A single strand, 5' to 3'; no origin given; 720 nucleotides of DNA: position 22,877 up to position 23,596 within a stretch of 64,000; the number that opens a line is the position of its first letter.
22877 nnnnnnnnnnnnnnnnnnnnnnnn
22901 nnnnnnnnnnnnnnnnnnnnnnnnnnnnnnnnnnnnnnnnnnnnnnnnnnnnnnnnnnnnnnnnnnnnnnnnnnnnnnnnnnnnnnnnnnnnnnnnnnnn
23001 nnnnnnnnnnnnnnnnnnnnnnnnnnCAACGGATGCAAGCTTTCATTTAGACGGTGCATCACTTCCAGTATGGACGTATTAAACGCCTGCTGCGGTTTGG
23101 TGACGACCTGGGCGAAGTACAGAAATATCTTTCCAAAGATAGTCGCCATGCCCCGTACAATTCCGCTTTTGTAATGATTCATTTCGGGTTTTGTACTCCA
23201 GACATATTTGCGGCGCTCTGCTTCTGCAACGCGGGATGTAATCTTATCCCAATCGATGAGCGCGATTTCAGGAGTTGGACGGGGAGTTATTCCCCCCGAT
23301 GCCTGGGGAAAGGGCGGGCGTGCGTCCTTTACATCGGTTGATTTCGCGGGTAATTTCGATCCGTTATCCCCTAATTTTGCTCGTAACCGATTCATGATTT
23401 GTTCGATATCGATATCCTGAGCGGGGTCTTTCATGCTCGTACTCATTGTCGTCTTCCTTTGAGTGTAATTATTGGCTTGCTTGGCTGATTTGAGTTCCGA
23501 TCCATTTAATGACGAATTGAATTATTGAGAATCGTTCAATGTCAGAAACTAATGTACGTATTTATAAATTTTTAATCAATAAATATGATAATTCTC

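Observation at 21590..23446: Coiled-coil plus methyltransferase protein with reversed domain order relative to WbdD: candidate chain-length ruler/terminator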

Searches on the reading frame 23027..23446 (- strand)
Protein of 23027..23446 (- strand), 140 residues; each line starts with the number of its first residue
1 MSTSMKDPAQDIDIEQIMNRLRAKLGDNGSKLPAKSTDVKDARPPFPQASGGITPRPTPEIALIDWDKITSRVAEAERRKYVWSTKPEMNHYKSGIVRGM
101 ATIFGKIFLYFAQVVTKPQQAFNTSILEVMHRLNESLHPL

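Call 39: find_homologous_proteins(query=A2, max_evalue=0.001)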
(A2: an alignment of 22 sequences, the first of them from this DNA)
Query A2 (22 sequences) (140 aa, profile of the alignment): 57 proteins with E <= 0.001 among 1099 candidates.
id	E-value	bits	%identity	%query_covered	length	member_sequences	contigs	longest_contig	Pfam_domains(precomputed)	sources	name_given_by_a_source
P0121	2.5e-33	133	32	18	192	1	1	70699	-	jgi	jgi:O-antigen chain-terminating methyltransferase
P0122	4.5e-33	132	-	-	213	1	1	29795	-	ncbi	ncbi:MAG: SAM-dependent methyltransferase, partial [Nostoc sp.]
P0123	2.5e-31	126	-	-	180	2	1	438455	-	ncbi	ncbi:MAG: SAM-dependent methyltransferase, partial [Nostoc sp.]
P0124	3.7e-31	126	-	-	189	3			-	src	-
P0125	2.1e-30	123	-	-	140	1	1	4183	-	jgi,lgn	jgi:O-antigen chain-terminating methyltransferase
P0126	1.1e-29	121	-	-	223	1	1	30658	PF25994.1,PF23991.2,PF11471.14,PF24161.2,PF28019.1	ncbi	ncbi:hypothetical protein NJ959_04655, partial [Symplocastrum sp. BBK-W-15]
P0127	1.7e-29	120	26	44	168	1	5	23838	-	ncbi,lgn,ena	-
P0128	7.3e-29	118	-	-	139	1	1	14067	-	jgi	jgi:O-antigen chain-terminating methyltransferase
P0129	2.7e-28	116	-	-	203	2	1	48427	-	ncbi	ncbi:MAG: SAM-dependent methyltransferase, partial [Nostoc sp.]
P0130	4.0e-28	116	-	-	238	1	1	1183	PF23991.2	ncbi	ncbi:SAM-dependent methyltransferase, partial [Fischerella thermalis CCMEE 5198]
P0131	4.8e-28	116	29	32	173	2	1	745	-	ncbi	ncbi:MAG: SAM-dependent methyltransferase, partial [Dolichospermum sp.]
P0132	4.9e-27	112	18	71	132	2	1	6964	-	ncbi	ncbi:MAG: SAM-dependent methyltransferase, partial [Dolichospermum sp.]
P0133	2.2e-26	110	-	-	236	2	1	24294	-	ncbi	ncbi:MAG: hypothetical protein AB1861_29960 [Cyanobacteriota bacterium]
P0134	3.0e-26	110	-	-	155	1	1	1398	-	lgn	-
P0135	8.6e-26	108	29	30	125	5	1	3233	-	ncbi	-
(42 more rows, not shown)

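Call 49: search_protein_representatives(alignment_id=A2)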
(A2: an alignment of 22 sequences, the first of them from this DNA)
Query: 22 sequences, 121 profile positions. Proteins with E-value up to 0.001 (for the whole library): 828; up to 1e-10: 402; up to 1e-30: 5. The best 150 are listed.
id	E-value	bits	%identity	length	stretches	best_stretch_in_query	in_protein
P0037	3.8e-36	140.2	-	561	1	1-120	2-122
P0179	6.1e-34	133.1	-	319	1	1-121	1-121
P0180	1.1e-32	129.1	-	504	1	1-119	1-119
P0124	1.2e-31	125.7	-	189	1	1-121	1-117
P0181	2.4e-31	124.7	-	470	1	1-121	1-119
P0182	2.6e-30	121.3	-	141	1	1-121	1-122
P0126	3.7e-30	120.9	-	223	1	1-121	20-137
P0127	5.4e-30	120.3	-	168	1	1-121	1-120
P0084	1.2e-29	119.2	-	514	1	1-121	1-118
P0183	1.9e-29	118.5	-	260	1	1-121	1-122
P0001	4.3e-29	117.4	-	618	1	2-120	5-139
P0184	1.5e-28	115.6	-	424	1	1-119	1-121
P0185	2.2e-28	115.1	-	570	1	1-121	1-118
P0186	4.3e-28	114.2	-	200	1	1-121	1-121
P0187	5.8e-28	113.8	-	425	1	1-120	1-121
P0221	1.9e-24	102.4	-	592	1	2-119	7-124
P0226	3.5e-24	101.5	-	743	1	2-121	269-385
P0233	1.0e-23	100.1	-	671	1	6-119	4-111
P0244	2.4e-23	98.9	-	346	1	1-120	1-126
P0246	2.5e-23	98.8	-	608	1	1-121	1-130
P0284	1.4e-20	89.9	-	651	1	1-120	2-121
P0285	1.7e-20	89.6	-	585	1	5-119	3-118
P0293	6.5e-20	87.8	-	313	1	1-116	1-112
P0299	9.4e-20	87.3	-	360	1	4-118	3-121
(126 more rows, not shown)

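Call 51: search_protein_families(library=pfam, alignment_id=A3, max_evalue=0.001)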
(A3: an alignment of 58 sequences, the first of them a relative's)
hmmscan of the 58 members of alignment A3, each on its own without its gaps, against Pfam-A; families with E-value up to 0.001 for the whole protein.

A. member 1, P0180 (504 aa): 6 families
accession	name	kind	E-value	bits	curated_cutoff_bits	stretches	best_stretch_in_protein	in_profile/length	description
PF13489.12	Methyltransf_23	-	2.6e-13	50.5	27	1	322-461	20-159/164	Methyltransferase domain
PF08241.18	Methyltransf_11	-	1.2e-12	48.7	21.2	1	329-422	1-95/95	Methyltransferase domain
PF13649.12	Methyltransf_25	-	2e-12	48.1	27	1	328-418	1-97/97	Methyltransferase domain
PF07021.18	MetW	-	9.1e-10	38.9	21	1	327-392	16-82/193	Methionine biosynthesis protein MetW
PF08242.18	Methyltransf_12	-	8e-07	30.1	30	1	329-419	1-97/98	Methyltransferase domain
PF13847.12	Methyltransf_31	-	1.9e-06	28.1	27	1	324-426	3-113/145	Methyltransferase domain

B. families by the number of members that match (of 58 scanned): 55 families (the first 25 are shown)
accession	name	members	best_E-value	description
PF13649.12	Methyltransf_25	52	7e-16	Methyltransferase domain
PF13489.12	Methyltransf_23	51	7.7e-19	Methyltransferase domain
PF08241.18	Methyltransf_11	51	1.9e-15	Methyltransferase domain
PF08242.18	Methyltransf_12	51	6.6e-11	Methyltransferase domain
PF07021.18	MetW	50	1.3e-12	Methionine biosynthesis protein MetW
PF13847.12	Methyltransf_31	46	8.7e-10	Methyltransferase domain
PF01728.25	FtsJ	8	3.5e-05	FtsJ-like methyltransferase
PF23991.1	DUF7310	6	6.2e-08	Coiled-coil region of unknown function (DUF7310)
PF02353.26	CMAS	6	3.2e-06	Mycolic acid cyclopropane synthetase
PF00261.25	Tropomyosin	4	1.1e-11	Tropomyosin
PF01209.24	Ubie_methyltran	4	6.5e-05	ubiE/COQ5 methyltransferase family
PF13679.12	Methyltransf_32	4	0.00025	Methyltransferase domain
PF12795.12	MscS_porin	2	1.2e-10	Mechanosensitive ion channel porin domain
PF02601.20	Exonuc_VII_L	2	3.5e-08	Exonuclease VII, large subunit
PF19111.5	DUF5798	2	7.3e-07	Family of unknown function (DUF5798)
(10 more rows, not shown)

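Call 52: search_protein_families(library=pfam, proteins=[P0226, P0233, P0284, P0246, P0221, P0285, P0185, P0299, P0244, P0293], max_evalue=0.00001)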
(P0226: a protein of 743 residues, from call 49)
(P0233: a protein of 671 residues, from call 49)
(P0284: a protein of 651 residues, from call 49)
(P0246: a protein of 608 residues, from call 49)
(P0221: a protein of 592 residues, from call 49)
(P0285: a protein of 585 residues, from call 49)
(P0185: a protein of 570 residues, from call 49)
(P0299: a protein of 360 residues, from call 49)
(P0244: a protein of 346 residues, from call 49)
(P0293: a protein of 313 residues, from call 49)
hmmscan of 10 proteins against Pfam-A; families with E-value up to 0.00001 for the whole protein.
P0226 (743 aa): 8 families
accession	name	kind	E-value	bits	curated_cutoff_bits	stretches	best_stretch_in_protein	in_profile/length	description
PF00685.33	Sulfotransfer_1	-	3.8e-40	138.3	22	1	16-241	2-249/255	Sulfotransferase domain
PF13489.12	Methyltransf_23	-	8.9e-13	48.7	27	1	561-679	20-136/164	Methyltransferase domain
PF08241.18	Methyltransf_11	-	1.6e-12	48.3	21.2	1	568-661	1-95/95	Methyltransferase domain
PF13649.12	Methyltransf_25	-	4.5e-12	46.9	27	1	567-657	1-97/97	Methyltransferase domain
PF07021.18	MetW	-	1.6e-08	34.8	21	1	563-623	13-74/193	Methionine biosynthesis protein MetW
PF13469.12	Sulfotransfer_3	-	1.1e-07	32.7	27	1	84-176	126-215/216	Sulfotransferase family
PF08242.18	Methyltransf_12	-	8.1e-06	26.9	30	0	568-658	1-97/98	Methyltransferase domain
PF13847.12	Methyltransf_31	-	8.5e-06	26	27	0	564-665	4-113/145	Methyltransferase domain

P0233 (671 aa): 8 families
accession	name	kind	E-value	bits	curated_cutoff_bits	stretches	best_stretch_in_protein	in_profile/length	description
PF13489.12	Methyltransf_23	-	3.9e-17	62.9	27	1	473-630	4-162/164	Methyltransferase domain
PF08241.18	Methyltransf_11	-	4.5e-14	53.3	21.2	1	495-588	1-95/95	Methyltransferase domain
PF13649.12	Methyltransf_25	-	1e-13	52.2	27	1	494-584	1-97/97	Methyltransferase domain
PF07021.18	MetW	-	2.1e-10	41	21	1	489-579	12-101/193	Methionine biosynthesis protein MetW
PF08242.18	Methyltransf_12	-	3e-08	34.7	30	1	495-586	1-98/98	Methyltransferase domain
PF13847.12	Methyltransf_31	-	2.2e-06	27.8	27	0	490-596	3-122/145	Methyltransferase domain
PF05531.17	NPV_P10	-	3.4e-06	27.9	29.8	0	129-187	8-66/75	Nucleopolyhedrovirus P10 protein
PF10046.14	BLOC1_2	-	6.6e-06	26.9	33.4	0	103-151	43-91/96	Biogenesis of lysosome-related organelles complex-1 subunit 2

P0284 (651 aa): 7 families
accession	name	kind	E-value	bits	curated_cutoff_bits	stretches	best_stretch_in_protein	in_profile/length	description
PF00069.31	Pkinase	-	5.2e-12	46.1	31.7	1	479-597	39-159/263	Protein kinase domain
PF02601.20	Exonuc_VII_L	-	3.5e-08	33.7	35.9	1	104-227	152-275/315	Exonuclease VII, large subunit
PF23991.1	DUF7310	-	3e-07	31.3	40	1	127-187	20-79/83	Coiled-coil region of unknown function (DUF7310)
PF13847.12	Methyltransf_31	-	4.5e-07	30.1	27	1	263-358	4-96/145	Methyltransferase domain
PF00261.25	Tropomyosin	-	2.1e-06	27.8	38.6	1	126-197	1-72/242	Tropomyosin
PF08003.17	Methyltransf_9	-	3.9e-06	26.5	23.8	1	168-377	29-227/315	Protein of unknown function (DUF1698)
PF01163.29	RIO1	-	6.5e-06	26.3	22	0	488-589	58-157/187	RIO domain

P0246 (608 aa): 14 families
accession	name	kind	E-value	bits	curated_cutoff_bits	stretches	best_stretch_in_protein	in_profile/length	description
PF13489.12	Methyltransf_23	-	9.2e-12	45.4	27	1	411-513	24-122/164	Methyltransferase domain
PF00261.25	Tropomyosin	-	1.1e-11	45.1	38.6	1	133-320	7-201/242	Tropomyosin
PF08241.18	Methyltransf_11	-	9e-11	42.7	21.2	1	414-507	1-95/95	Methyltransferase domain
PF12795.12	MscS_porin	-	1.2e-10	41.8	34.4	0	250-314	84-151/238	Mechanosensitive ion channel porin domain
PF13649.12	Methyltransf_25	-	4.6e-10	40.5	27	1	413-503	1-97/97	Methyltransferase domain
PF07021.18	MetW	-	4.5e-09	36.6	21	1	411-473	15-78/193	Methionine biosynthesis protein MetW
PF24627.1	PUMA_CC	-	2.5e-08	34.2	30.1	0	210-280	2-72/74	PUMA coiled-coil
PF19220.6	Rod_CreS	-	1.3e-07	31.4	100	1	128-321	135-332/359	Crescentin, rod domain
PF01576.24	Myosin_tail_1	-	1.4e-07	30.2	38.1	1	121-342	379-597/1081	Myosin tail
PF00038.26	Filament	-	1.5e-06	28.5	40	0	120-219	184-280/313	Intermediate filament protein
PF07889.17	DUF1664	-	1.7e-06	28.5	34.6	0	207-283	46-119/124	Protein of unknown function (DUF1664)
PF04513.17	Baculo_PEP_C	-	3.1e-06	27.7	38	0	113-207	19-118/140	Baculovirus polyhedron envelope protein, PEP, C terminus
PF25526.1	LIP-1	-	4.8e-06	26.5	34.1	0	134-254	54-177/250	Liprin-alpha-like coiled coil domain 2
PF02601.20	Exonuc_VII_L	-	7.9e-06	26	35.9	0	129-248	144-268/315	Exonuclease VII, large subunit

P0221 (592 aa): 6 families
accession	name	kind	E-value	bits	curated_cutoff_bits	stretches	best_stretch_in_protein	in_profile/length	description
PF13649.12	Methyltransf_25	-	8e-16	59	27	1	416-506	1-97/97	Methyltransferase domain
PF08241.18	Methyltransf_11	-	3.8e-15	56.7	21.2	1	417-510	1-95/95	Methyltransferase domain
PF13489.12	Methyltransf_23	-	1.6e-13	51.2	27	1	411-516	21-122/164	Methyltransferase domain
PF08242.18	Methyltransf_12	-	7.9e-10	39.8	30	1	417-508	1-98/98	Methyltransferase domain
PF13847.12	Methyltransf_31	-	3e-09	37.2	27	1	412-514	3-113/145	Methyltransferase domain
PF07021.18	MetW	-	1.8e-08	34.7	21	1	416-477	17-79/193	Methionine biosynthesis protein MetW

P0285 (585 aa): 6 families
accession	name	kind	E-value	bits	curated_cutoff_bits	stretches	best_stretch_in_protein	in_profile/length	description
PF13489.12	Methyltransf_23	-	3.7e-14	53.2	27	1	403-507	22-122/164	Methyltransferase domain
PF08241.18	Methyltransf_11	-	4.9e-14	53.2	21.2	1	408-501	1-95/95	Methyltransferase domain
PF13649.12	Methyltransf_25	-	6e-14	52.9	27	1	407-497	1-97/97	Methyltransferase domain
PF07021.18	MetW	-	2.6e-10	40.7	21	1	405-466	15-77/193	Methionine biosynthesis protein MetW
PF08242.18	Methyltransf_12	-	4.2e-08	34.2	30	1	408-499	1-98/98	Methyltransferase domain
PF13847.12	Methyltransf_31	-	6.4e-08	32.8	27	1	403-510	3-123/145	Methyltransferase domain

P0185 (570 aa): 10 families
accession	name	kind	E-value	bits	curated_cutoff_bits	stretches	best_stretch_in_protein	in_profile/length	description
PF13489.12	Methyltransf_23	-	1.5e-14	54.5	27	1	390-515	22-147/164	Methyltransferase domain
PF08241.18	Methyltransf_11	-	1.9e-13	51.3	21.2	1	395-488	1-95/95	Methyltransferase domain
PF13649.12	Methyltransf_25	-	2.8e-12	47.6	27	1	394-484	1-97/97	Methyltransferase domain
PF07021.18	MetW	-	4.1e-09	36.8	21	1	393-455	16-79/193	Methionine biosynthesis protein MetW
PF23991.1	DUF7310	-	6.2e-08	33.5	40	0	224-291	2-68/83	Coiled-coil region of unknown function (DUF7310)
PF13847.12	Methyltransf_31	-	5.2e-07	29.9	27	1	391-494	4-115/145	Methyltransferase domain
PF19111.5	DUF5798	-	7.3e-07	29.7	27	0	148-199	8-59/89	Family of unknown function (DUF5798)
PF08242.18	Methyltransf_12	-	8.5e-07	30.1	30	0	395-485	1-97/98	Methyltransferase domain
PF01519.22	DUF16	-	3e-06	28.1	40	0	234-298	29-100/104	Protein of unknown function DUF16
PF16519.10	TRPM_tetra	-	6.3e-06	26.7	26.6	0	147-187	1-41/56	Tetramerisation domain of TRPM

P0299 (360 aa): 6 families
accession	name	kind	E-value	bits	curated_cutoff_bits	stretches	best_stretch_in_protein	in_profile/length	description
PF13489.12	Methyltransf_23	-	1.4e-13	51.3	27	1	181-320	20-161/164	Methyltransferase domain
PF08241.18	Methyltransf_11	-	1.1e-10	42.5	21.2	1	188-280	1-95/95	Methyltransferase domain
PF13649.12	Methyltransf_25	-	3.6e-10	40.8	27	1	187-276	1-97/97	Methyltransferase domain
PF08242.18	Methyltransf_12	-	8.7e-09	36.4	30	1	188-277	1-97/98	Methyltransferase domain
PF07021.18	MetW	-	1.2e-08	35.2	21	1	176-267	6-101/193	Methionine biosynthesis protein MetW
PF13847.12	Methyltransf_31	-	9.1e-07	29.1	27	1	185-284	5-113/145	Methyltransferase domain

P0244 (346 aa): 0 families

P0293 (313 aa): 2 families
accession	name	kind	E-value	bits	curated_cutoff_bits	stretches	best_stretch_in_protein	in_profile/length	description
PF07021.18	MetW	-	1.5e-07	31.7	21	1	265-312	16-64/193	Methionine biosynthesis protein MetW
PF13489.12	Methyltransf_23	-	3.6e-07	30.5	27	1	257-299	17-59/164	Methyltransferase domain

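Call 53: search_solved_structures(query=P0284, max_evalue=0.01, show_alignments=1)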
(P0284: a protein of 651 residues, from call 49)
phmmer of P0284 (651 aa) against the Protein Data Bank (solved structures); distinct sequences matched with E-value up to 0.01: 98 (the best 60 are shown).
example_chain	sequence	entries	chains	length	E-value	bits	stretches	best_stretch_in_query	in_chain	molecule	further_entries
4uw0_A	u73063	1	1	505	9.8e-43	150.1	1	222-582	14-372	WBDD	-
4ax8_A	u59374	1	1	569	1.3e-42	149.7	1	222-582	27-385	WBDD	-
4azs_A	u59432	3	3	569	2.2e-42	148.9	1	222-582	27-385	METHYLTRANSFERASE WBDD | WBDD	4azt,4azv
4azw_A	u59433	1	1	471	4.7e-42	147.9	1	222-582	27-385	WBDD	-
6b4w_A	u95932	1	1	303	1.8e-06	30.3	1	469-589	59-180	Dual specificity protein kinase TTK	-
4d2s_A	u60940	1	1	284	2e-06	30.2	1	470-589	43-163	DUAL SPECIFICITY PROTEIN KINASE TTK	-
4js8_A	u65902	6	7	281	2e-06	30.2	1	474-589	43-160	Dual specificity protein kinase TTK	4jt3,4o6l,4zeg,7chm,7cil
7chn_A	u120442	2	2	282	2e-06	30.2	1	474-589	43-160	Dual specificity protein kinase TTK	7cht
7cja_A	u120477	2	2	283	2e-06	30.2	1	474-589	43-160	Dual specificity protein kinase TTK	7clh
6n6o_A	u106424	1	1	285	2.1e-06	30.1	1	471-589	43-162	Dual specificity protein kinase TTK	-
5ntt_A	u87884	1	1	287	2.2e-06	30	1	474-589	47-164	Dual specificity protein kinase TTK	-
5eh0_A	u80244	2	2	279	2.2e-06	30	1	474-589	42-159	Dual specificity protein kinase TTK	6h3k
6tn9_A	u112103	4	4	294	2.3e-06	30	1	469-589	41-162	Dual specificity protein kinase TTK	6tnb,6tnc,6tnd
3hmn_A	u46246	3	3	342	2.6e-06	29.8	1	469-589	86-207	Dual specificity protein kinase TTK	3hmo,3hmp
3w1f_A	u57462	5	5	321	2.8e-06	29.7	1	474-589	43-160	Dual specificity protein kinase TTK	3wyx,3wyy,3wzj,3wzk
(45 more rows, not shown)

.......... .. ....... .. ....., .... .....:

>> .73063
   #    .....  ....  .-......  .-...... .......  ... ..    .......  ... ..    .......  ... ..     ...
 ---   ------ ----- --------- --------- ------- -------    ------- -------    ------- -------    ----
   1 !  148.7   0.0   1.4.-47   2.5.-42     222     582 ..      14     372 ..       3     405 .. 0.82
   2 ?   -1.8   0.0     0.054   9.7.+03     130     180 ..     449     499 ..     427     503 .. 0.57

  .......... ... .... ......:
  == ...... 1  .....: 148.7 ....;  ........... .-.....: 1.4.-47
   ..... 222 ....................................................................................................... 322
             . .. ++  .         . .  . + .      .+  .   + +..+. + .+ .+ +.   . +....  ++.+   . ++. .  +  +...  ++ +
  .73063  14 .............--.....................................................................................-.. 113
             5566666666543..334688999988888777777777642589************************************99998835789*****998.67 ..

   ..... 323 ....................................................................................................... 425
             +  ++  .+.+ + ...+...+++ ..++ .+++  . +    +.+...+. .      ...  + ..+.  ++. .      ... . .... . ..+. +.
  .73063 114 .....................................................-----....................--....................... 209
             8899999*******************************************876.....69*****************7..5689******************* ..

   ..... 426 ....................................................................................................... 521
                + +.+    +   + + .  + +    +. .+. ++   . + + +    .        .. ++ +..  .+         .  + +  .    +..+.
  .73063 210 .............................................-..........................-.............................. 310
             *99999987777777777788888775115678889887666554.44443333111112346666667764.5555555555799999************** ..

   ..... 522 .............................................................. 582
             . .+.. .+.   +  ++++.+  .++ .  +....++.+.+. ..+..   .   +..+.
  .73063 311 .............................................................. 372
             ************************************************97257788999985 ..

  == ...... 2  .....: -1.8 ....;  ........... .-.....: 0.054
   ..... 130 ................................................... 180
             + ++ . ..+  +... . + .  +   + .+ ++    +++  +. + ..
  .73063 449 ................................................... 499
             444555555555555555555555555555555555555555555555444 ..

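Call 56: find_encoding_contigs(protein=P0284, flank=10000, max_places=2)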
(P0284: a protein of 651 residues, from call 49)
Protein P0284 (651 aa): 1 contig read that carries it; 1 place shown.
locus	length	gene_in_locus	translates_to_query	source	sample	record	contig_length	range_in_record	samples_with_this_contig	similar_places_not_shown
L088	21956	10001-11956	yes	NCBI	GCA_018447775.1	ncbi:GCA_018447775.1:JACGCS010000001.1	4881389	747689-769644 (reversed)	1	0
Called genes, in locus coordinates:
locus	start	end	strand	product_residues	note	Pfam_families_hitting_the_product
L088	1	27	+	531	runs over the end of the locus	PF25919:BSH_CusB (faint), PF25917:BSH_RND (weak), PF25973:BSH_CzcB (weak), PF25994:HH_AprE (weak), PF26002:Beta-barrel_AprE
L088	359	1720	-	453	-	PF14579:HHH_6, PF01336:tRNA_anti-codon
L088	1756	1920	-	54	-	-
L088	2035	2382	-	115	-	PF02575:YbaB_DNA_bd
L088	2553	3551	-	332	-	PF01565:FAD_binding_4, PF02873:MurB_C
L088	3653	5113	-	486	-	PF01225:Mur_ligase, PF08245:Mur_ligase_M, PF02875:Mur_ligase_C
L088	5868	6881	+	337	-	PF00044:Gp_dh_N, PF02800:Gp_dh_C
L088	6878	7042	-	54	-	-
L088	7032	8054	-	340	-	PF00586:AIRS, PF02769:AIRS_C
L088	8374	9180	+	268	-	PF01061:ABC2_membrane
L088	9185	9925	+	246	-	PF00005:ABC_tran, PF13304:AAA_21 (weak)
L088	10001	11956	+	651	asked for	PF02601:Exonuc_VII_L, PF23991:DUF7310 (weak), PF00261:Tropomyosin (weak), PF08003:Methyltransf_9 (weak), PF13649:Methyltransf_25 (faint), PF13847:Methyltransf_31 (weak), PF01163:RIO1 (weak), PF00069:Pkinase, +1 more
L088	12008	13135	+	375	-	PF20706:GT4-conflict (weak), PF00534:Glycos_transf_1, PF13692:Glyco_trans_1_4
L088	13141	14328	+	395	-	PF20706:GT4-conflict, PF00534:Glycos_transf_1, PF13692:Glyco_trans_1_4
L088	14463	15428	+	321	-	PF01370:Epimerase, PF04321:RmlD_sub_bind, PF05368:NmrA (weak), PF16363:GDP_Man_Dehyd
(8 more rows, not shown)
